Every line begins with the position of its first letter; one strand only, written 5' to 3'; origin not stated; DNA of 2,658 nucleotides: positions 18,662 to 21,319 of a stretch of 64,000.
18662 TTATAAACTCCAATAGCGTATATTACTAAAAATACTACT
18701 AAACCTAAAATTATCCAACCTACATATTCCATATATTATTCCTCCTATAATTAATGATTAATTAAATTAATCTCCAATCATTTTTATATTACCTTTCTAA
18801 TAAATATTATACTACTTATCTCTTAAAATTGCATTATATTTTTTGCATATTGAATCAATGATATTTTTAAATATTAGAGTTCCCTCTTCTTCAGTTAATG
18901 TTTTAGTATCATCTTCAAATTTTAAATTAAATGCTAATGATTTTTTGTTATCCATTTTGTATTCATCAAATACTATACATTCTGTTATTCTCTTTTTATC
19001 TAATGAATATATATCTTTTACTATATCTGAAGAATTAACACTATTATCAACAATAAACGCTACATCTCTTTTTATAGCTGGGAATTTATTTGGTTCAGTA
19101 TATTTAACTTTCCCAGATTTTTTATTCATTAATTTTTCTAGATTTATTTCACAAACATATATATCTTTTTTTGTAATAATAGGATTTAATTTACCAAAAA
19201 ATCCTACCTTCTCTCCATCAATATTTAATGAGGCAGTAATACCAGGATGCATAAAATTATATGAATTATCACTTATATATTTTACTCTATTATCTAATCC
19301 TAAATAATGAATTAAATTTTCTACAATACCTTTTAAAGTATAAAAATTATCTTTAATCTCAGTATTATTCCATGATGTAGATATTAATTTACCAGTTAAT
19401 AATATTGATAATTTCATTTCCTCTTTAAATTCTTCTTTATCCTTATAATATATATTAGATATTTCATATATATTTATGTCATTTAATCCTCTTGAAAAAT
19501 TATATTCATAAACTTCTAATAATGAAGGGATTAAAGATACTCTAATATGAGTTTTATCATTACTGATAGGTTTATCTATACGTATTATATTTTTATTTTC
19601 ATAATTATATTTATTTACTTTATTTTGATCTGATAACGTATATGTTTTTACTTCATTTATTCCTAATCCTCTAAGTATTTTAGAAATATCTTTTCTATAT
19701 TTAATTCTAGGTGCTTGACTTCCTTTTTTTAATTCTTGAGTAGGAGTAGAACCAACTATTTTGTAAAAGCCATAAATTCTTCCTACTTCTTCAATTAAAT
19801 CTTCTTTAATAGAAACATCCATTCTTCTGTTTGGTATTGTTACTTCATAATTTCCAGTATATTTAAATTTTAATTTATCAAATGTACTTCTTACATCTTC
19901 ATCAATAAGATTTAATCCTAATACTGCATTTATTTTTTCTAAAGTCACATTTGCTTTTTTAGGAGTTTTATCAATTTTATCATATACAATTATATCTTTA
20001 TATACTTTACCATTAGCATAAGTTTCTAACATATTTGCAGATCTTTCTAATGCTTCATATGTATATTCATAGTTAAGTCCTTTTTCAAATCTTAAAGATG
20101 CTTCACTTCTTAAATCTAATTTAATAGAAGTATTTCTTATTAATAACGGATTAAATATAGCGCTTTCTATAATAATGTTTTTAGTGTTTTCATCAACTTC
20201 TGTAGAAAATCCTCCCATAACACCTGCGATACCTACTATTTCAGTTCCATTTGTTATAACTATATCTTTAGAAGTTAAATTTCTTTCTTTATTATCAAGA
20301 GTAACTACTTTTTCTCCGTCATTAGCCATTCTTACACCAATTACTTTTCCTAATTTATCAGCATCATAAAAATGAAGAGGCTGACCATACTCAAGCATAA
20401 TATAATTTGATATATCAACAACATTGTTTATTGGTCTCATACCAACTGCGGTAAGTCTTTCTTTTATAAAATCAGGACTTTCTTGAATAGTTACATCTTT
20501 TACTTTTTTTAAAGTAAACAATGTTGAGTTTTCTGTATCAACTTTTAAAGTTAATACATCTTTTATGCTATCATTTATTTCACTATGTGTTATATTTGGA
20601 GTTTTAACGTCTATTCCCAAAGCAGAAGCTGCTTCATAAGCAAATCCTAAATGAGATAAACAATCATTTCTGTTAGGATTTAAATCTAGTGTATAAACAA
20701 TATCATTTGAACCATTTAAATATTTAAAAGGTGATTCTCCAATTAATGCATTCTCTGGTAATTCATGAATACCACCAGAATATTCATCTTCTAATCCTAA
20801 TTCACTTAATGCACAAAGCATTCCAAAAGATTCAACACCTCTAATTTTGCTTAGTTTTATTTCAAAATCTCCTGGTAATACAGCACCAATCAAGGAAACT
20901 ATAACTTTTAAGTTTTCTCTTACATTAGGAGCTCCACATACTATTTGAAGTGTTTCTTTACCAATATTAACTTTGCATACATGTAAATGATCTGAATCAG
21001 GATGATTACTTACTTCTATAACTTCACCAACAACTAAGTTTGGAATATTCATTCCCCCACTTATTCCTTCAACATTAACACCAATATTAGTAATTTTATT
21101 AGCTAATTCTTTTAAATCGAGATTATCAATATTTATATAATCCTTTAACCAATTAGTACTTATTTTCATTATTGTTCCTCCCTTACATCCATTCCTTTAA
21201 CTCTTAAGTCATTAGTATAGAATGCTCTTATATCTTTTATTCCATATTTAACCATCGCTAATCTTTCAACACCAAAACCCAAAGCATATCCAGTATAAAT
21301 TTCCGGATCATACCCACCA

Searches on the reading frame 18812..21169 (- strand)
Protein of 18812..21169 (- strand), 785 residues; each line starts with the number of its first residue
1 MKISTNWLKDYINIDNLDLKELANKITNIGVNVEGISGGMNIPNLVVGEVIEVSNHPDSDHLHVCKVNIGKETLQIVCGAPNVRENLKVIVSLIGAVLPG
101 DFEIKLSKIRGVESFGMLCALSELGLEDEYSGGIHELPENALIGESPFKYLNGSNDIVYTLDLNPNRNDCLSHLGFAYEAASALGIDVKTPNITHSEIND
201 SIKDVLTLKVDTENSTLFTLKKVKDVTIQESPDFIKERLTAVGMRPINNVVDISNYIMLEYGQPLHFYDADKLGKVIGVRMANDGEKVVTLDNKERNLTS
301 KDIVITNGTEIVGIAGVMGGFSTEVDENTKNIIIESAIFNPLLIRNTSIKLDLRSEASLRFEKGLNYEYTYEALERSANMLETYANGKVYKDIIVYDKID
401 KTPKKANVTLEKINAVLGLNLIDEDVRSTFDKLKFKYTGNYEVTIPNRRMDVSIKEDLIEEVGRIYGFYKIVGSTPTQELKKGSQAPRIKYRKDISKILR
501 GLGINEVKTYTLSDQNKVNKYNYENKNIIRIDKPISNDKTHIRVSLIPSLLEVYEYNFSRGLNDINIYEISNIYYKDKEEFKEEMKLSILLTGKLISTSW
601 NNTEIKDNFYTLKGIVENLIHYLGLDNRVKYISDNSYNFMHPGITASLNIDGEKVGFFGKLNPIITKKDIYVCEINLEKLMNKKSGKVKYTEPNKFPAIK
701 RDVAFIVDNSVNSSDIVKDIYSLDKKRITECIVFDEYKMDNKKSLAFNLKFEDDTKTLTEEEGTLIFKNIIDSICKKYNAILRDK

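Call 20: search_protein_families(library=pfam, proteins=[window:18812-21169:-], max_evalue=0.00001)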
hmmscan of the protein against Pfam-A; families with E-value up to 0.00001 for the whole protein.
window:18812-21169:- (785 aa): 5 families
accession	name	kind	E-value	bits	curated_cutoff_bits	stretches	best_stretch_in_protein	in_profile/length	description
PF03483.22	B3_4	-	4.5e-62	209.2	29.3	1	218-385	5-173/174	B3/4 domain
PF17759.6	tRNA_synthFbeta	-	3.6e-49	167.6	22.4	1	474-676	4-213/214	Phenylalanyl tRNA synthetase beta chain CLM domain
PF01588.26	tRNA_bind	-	3.4e-23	82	27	1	45-145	1-95/96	Putative tRNA binding domain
PF03147.19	FDX-ACB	-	1.4e-19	70.7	31.1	1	695-783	2-94/94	Ferredoxin-fold anticodon binding domain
PF03484.21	B5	-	1.5e-17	64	28.6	1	407-468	2-67/67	tRNA synthetase B5 domain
